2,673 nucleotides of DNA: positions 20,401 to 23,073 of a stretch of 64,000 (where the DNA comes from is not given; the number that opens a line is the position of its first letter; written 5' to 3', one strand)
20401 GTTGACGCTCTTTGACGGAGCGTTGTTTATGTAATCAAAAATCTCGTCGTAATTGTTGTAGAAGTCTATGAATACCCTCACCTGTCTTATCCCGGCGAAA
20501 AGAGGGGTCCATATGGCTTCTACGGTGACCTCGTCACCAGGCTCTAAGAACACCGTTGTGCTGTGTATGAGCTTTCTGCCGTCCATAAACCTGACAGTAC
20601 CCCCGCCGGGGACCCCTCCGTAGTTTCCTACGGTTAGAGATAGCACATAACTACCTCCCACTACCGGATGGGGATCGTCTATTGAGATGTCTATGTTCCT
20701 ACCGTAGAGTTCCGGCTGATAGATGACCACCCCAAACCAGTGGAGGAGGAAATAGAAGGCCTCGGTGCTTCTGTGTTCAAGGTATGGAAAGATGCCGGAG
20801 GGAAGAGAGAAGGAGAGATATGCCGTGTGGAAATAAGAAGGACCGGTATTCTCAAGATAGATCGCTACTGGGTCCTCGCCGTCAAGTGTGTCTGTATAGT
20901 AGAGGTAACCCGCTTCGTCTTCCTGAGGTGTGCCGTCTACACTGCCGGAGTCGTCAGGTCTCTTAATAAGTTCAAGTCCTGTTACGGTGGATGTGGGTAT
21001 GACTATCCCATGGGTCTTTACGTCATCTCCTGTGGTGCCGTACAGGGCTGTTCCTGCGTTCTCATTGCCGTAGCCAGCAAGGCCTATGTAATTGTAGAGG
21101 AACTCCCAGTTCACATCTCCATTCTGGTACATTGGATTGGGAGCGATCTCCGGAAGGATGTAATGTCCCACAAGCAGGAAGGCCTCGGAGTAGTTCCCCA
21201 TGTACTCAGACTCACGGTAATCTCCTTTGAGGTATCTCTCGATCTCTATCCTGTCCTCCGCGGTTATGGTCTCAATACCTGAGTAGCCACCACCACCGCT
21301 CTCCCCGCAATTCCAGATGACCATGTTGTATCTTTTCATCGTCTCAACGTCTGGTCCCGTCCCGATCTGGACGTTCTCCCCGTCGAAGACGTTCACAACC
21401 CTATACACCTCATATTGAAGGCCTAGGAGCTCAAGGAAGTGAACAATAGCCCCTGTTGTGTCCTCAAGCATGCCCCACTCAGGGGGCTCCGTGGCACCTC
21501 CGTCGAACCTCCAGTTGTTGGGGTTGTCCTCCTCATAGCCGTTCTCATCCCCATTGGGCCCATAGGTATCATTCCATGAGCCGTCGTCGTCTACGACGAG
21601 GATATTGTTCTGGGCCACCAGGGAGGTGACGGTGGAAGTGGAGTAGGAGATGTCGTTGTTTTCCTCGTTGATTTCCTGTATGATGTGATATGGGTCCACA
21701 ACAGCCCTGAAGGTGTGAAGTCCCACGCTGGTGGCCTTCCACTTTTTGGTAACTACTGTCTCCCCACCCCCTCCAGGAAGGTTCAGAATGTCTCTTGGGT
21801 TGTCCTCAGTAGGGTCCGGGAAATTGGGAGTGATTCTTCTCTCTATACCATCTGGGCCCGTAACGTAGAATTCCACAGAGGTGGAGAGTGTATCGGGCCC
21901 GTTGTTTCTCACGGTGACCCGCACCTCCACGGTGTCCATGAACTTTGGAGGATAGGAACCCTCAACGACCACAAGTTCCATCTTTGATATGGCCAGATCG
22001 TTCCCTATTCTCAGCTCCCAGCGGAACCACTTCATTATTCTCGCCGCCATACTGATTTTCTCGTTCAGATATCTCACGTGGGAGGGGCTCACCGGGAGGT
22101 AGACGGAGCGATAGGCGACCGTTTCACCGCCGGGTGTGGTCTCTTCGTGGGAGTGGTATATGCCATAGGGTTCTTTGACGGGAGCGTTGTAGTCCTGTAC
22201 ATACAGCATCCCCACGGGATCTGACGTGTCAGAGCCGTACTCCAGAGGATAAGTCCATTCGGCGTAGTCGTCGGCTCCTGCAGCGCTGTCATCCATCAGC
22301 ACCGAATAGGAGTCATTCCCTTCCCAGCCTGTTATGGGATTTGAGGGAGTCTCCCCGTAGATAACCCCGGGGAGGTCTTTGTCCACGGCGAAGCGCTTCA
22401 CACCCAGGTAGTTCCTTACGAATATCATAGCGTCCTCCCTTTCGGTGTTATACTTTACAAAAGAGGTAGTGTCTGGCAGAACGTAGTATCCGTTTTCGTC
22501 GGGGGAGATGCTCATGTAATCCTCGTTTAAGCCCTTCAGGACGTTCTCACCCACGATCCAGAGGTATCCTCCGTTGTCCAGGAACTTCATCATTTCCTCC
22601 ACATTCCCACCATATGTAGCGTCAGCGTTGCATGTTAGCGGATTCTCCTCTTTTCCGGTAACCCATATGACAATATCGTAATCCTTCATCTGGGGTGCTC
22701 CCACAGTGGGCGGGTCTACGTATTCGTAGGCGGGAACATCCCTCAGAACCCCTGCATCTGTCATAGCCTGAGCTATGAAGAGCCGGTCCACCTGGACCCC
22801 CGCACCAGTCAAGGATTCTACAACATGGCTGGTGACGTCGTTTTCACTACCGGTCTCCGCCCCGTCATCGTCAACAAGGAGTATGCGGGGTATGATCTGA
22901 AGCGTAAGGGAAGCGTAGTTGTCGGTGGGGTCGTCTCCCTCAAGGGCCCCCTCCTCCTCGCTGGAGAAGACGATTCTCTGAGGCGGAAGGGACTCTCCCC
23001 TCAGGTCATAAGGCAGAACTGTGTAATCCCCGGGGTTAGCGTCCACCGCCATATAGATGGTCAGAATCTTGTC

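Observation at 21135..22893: Duplicated GATase1-like modules with a (I/L)LVDDDG ... YD(I/V)VIW signature inside both giant proteins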

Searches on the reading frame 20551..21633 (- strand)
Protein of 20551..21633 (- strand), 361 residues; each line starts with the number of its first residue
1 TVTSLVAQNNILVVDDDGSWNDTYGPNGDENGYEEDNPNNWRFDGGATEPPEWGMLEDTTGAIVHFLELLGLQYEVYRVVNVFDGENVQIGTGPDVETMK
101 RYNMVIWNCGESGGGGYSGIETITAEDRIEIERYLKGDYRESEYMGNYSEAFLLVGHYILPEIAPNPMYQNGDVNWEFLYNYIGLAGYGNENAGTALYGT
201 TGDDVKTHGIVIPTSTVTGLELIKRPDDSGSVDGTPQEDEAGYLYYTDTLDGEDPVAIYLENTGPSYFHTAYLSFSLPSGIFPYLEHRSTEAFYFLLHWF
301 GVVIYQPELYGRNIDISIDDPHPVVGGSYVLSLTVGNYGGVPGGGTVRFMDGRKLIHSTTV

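Call 18: search_solved_structures(query=window:20551-21633:-, max_evalue=10)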
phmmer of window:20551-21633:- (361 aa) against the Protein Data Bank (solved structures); distinct sequences matched with E-value up to 10: 0.

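Call 30: search_protein_families(library=pfam, proteins=[window:20707-21624:-], max_evalue=10)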
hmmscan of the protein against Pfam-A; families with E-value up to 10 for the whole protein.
window:20707-21624:- (306 aa): 0 families

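Call 61: predict_structure(alignment_id=A6)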
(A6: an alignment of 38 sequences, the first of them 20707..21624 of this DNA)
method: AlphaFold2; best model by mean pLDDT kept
length: 306 residues; sequences in the alignment: 38
mean_pLDDT: 80.7   pTM: 0.85
mean pLDDT of the five models: 80.7, 79.2, 78.9, 78.7, 78.4
residues with pLDDT >= 90: 111; 70-90: 129; 50-70: 48; < 50: 18
segments of 3 or more residues with pLDDT < 50: 25-31, 227-236
pLDDT, mean of each block of 10 residues (from residue 1): 78 83 49 72 85 87 91 93 92 96 88 65 96 93 88 90 92 92 86 81 82 82 58 51 66 73 78 70 81 90 72
secondary structure, 60 per line:
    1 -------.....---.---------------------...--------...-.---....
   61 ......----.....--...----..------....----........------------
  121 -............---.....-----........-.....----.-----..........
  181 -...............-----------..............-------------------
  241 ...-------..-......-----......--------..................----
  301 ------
elements in order: E8-12 E38-40 H57-66 E71-75 E78-80 H93-96 E101-108 H122-133 H137-141 E147-154 H156-160 H171-180 E182-196 E208-221 E241-243 E254-259 E265-270 H279-296

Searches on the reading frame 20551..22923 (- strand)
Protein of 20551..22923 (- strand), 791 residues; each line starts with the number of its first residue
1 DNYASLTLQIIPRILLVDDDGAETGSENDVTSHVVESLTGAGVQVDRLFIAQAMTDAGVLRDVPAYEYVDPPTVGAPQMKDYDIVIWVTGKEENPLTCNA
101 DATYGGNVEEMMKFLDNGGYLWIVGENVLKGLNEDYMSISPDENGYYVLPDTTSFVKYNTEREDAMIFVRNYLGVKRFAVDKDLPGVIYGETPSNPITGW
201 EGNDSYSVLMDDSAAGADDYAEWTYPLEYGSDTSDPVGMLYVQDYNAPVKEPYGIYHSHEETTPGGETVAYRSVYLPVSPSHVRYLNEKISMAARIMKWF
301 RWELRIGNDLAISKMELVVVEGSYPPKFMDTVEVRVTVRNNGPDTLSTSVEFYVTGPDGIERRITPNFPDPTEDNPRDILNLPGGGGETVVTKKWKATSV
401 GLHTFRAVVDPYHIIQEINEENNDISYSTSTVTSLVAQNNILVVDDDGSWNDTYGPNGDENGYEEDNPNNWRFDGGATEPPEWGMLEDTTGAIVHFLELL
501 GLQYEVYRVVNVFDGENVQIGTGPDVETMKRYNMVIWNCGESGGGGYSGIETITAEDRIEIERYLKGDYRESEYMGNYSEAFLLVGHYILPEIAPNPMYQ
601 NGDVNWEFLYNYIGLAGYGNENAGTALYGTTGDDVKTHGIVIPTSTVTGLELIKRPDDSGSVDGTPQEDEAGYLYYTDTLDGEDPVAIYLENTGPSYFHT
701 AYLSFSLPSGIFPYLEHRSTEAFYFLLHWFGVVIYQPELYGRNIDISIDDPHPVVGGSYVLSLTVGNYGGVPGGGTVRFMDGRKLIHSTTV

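Call 27: find_related_loci(query=A1, collection=genome_contigs, flank=10000)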
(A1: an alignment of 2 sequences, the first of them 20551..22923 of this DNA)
Query A1 (791 aa) in genome_contigs; peptide patterns used: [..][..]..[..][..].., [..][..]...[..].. (x = any residue, [..] = any of these).
104 stretches matched a pattern; 34 encode a relative of the query (tblastn E <= 1e-3); 34 distinct loci.
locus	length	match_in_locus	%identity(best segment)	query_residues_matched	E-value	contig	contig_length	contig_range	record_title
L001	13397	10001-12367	75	1-791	0e+0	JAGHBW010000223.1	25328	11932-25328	MAG: Thermoplasmata archaeon isolate AUK266 PB_MBMC_220_c_000000000177, whole genome shotgun sequence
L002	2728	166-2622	37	1-791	8e-142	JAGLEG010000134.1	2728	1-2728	MAG: Thermoplasmata archaeon isolate SW_4_56 ROV167.bin.56.fa_134, whole genome shotgun sequence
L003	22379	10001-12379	35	1-791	9e-130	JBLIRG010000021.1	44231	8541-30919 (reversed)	MAG: Thermoplasmatota archaeon isolate MG1_202111_bin_239 MG1_202111_bin_239_scaffold_21, whole genome shotgun sequence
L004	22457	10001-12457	35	1-791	9e-128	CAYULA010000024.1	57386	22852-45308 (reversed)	MAG TPA_asm: uncultured Thermoplasmatales archaeon isolate SRP141376_co4_191 genome assembly, contig: NODE_978_length_57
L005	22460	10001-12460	35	1-791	1e-127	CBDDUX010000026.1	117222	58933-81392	MAG: Thermoplasmatota archaeon isolate Protein_d157_A_EX4484-6 genome assembly, contig: E3_1_d157_spades_c_000000000061,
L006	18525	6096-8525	35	1-791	1e-124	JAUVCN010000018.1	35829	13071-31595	MAG: Thermoplasmatales archaeon isolate CSMAG_272 CSMAG_272_k141_5676510_length_35829_cov_8.0000, whole genome shotgun s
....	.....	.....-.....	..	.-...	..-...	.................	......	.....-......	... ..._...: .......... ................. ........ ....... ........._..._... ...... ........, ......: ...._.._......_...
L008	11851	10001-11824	39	1-599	7e-110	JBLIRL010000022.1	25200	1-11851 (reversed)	MAG: Thermoplasmatota archaeon isolate MF1_201704_bin_1099 MF1_201704_bin_1099_scaffold_22, whole genome shotgun sequenc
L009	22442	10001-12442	38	1-791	2e-100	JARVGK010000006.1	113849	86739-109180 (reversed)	MAG: Thermoplasmatota archaeon isolate M17C-73-04 NODE_6_length_113849_cov_5.518810, whole genome shotgun sequence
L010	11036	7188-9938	34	1-791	7e-84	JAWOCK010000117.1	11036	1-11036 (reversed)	MAG: Thermoplasmatota archaeon isolate BLK5-1.bin.203 k191_1759615, whole genome shotgun sequence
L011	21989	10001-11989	30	1-791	2e-82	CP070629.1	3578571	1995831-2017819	MAG: Thermoplasmata archaeon isolate bin983 chromosome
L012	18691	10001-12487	35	1-788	2e-123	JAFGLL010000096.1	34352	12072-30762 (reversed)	MAG: Thermoplasmatota archaeon isolate Zod_Metabat.400 k87_12012303, whole genome shotgun sequence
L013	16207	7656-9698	30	1-791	5e-63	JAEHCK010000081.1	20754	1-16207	MAG: Thermoplasmata archaeon isolate SG225.bin14 k141_1004679_length_20754_cov_18.9808, whole genome shotgun sequence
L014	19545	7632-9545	25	1-791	2e-43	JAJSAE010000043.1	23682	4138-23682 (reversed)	MAG: archaeon isolate Dive96_bin4.290 k141_2523515, whole genome shotgun sequence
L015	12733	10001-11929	25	5-791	8e-37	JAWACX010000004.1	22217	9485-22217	MAG: Thermoplasmata archaeon isolate QQ_201709_bins_14 QQ_201709_bins_14_scaffold_4, whole genome shotgun sequence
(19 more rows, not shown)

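Call 31: search_protein_representatives(alignment_id=A1)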
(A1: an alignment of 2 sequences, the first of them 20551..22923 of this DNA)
Query: 2 sequences, 798 profile positions. Proteins with E-value up to 0.001 (for the whole library): 166; up to 1e-10: 109; up to 1e-30: 43. The best 150 are listed.
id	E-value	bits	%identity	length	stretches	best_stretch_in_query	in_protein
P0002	0.0e+00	1219.2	-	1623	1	1-798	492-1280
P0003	1.4e-258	877.0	-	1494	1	1-792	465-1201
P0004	8.0e-140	484.2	-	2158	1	1-797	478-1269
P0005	2.2e-137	476.2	-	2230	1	1-796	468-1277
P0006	1.2e-131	457.1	-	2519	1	7-796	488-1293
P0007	1.2e-128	447.3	-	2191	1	1-797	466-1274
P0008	8.5e-128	444.4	-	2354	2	270-796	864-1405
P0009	3.4e-127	442.4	-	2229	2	236-796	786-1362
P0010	7.1e-126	438.1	-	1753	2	233-796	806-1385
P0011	2.0e-124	433.3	-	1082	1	7-604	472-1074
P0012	8.9e-124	431.1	-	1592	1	2-795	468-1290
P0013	3.7e-106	372.9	-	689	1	1-637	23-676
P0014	3.0e-105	369.9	-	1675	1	54-795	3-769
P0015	1.1e-103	364.7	-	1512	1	114-796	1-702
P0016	1.3e-88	314.8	-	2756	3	2-470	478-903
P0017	5.4e-76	273.1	-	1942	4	274-456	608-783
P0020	3.5e-73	263.8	-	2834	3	274-453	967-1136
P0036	1.1e-39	153.0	-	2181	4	2-139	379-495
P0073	5.7e-21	91.1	-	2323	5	670-796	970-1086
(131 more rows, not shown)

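Call 74: search_protein_families(library=pfam, proteins=[P0017, P0036, P0020, P0073], max_evalue=0.001)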
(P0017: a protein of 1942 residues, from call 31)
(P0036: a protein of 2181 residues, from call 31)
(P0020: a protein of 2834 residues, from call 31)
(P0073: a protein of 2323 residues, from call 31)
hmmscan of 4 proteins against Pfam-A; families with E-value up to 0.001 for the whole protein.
P0017 (1942 aa): 3 families
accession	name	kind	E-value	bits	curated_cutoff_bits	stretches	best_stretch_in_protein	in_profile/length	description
PF07705.17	CARDB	-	1.2e-21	77.3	22.7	2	156-259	3-99/101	CARDB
PF21471.3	Reelin_subrepeat-B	-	2.7e-06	27.6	27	0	1520-1587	58-126/127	Reelin subrepeat B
PF07790.16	Pilin_N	-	3.8e-06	28.1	25.2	1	17-89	2-77/78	Archaeal Type IV pilin, N-terminal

P0036 (2181 aa): 6 families
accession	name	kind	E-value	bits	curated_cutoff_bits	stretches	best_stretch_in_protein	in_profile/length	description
PF07705.17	CARDB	-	1.8e-30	105.6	22.7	2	615-715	2-100/101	CARDB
PF20773.4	InhA-like_MAM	-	6e-18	65.5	26.9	1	1506-1612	42-163/191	Immune inhibitor A-like, MAM domain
PF07790.16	Pilin_N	-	7.7e-14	52.7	25.2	1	12-89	2-76/78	Archaeal Type IV pilin, N-terminal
PF00092.34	VWA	-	1.1e-08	36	23.8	1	1153-1298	1-117/174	von Willebrand factor type A domain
PF21471.3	Reelin_subrepeat-B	-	5.7e-07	29.8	27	0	1549-1611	62-126/127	Reelin subrepeat B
PF13519.12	VWA_2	-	0.00012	23.1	27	1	1154-1196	1-47/107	von Willebrand factor type A domain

P0020 (2834 aa): 6 families
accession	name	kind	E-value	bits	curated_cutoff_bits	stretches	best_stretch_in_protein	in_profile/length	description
PF13385.13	Laminin_G_3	-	1.1e-64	217.6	27.6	3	2107-2264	1-150/151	Concanavalin A-like lectin/glucanases superfamily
PF07705.17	CARDB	-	1.3e-14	54.6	22.7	1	1006-1113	3-99/101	CARDB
PF07790.16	Pilin_N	-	1.2e-11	45.8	25.2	1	20-100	1-75/78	Archaeal Type IV pilin, N-terminal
PF20773.4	InhA-like_MAM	-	5.5e-06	26.5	26.9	1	2601-2707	50-152/191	Immune inhibitor A-like, MAM domain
PF02210.31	Laminin_G_2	-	0.00016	22.6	22.9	0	2158-2239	18-99/126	Laminin G domain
PF13519.12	VWA_2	-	0.0002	22.4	27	1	1569-1645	1-78/107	von Willebrand factor type A domain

P0073 (2323 aa): 7 families
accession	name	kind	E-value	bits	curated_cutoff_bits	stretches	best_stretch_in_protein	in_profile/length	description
PF13205.12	Big_5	-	5.1e-37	127.2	23.6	3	1660-1760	1-105/105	Bacterial Ig-like domain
PF07705.17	CARDB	-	4.9e-20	72.1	22.7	2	670-780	4-100/101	CARDB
PF07790.16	Pilin_N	-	3.5e-09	37.8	25.2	1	14-95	1-77/78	Archaeal Type IV pilin, N-terminal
PF13768.12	VWA_3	-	1e-05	26.1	27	1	1223-1336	2-112/155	von Willebrand factor type A domain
PF00092.34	VWA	-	1.2e-05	26.1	23.8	1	1223-1342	1-124/174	von Willebrand factor type A domain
PF20773.4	InhA-like_MAM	-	0.00046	20.2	26.9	0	2088-2116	137-165/191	Immune inhibitor A-like, MAM domain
PF13519.12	VWA_2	-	0.00071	20.6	27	0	1224-1313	1-90/107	von Willebrand factor type A domain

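Call 84: list_cluster_members(proteins=[P0002, P0004, P0005, P0017, P0036, P0020, P0073, P0152, P0154, P0155])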
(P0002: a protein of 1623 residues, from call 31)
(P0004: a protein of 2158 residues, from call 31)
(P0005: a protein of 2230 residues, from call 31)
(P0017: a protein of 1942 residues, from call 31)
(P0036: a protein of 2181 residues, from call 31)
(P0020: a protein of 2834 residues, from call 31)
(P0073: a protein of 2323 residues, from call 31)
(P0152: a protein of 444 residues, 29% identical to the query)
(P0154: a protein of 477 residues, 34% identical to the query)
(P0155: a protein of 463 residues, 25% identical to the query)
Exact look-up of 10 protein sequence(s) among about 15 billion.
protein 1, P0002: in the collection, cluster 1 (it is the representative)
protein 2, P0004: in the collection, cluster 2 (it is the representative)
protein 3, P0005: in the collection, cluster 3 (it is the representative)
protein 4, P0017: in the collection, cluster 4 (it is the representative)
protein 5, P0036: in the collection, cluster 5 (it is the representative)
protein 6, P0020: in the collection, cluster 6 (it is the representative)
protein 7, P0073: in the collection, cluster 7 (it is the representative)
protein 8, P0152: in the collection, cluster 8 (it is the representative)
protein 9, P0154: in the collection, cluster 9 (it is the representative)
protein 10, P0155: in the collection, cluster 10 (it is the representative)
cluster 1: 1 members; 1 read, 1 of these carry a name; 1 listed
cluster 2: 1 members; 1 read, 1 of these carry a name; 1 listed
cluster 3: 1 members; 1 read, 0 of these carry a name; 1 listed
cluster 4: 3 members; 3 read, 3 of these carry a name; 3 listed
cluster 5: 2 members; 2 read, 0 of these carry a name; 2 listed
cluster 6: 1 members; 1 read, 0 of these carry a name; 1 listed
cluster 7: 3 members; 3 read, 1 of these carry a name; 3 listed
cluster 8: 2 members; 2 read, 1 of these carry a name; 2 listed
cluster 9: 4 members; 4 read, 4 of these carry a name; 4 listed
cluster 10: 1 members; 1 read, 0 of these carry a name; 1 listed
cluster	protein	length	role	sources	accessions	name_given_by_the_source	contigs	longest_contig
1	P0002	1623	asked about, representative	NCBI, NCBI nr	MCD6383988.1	MAG: VWA domain-containing protein, partial [Thermoplasmata archaeon] | VWA domain-containing protein [Thermoplasmata archaeon]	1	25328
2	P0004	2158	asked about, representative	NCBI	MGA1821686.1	MAG: CARDB domain-containing protein [Thermoplasmatota archaeon]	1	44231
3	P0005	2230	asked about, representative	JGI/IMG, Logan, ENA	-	-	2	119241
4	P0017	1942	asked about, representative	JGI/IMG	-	hypothetical protein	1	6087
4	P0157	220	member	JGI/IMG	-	hypothetical protein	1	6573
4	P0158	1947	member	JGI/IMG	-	hypothetical protein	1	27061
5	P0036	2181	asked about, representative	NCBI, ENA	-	-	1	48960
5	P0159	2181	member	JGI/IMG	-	-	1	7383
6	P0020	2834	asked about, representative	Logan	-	-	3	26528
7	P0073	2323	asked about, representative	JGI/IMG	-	-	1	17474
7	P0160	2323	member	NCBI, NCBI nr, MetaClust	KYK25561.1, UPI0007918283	MAG: hypothetical protein AYK23_03505 [Candidatus Proteinoplasmatales archaeon SG8-5] | status=active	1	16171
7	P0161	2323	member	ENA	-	-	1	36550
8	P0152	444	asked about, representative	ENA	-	-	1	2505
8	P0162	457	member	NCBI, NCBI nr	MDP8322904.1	MAG: FlgD immunoglobulin-like domain containing protein, partial [Candidatus Stygibacter ... | FlgD immunoglobulin-like domain containing protein [Candidatus Stygibacter australis]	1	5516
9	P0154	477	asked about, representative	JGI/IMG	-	hypothetical protein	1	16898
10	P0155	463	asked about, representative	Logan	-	-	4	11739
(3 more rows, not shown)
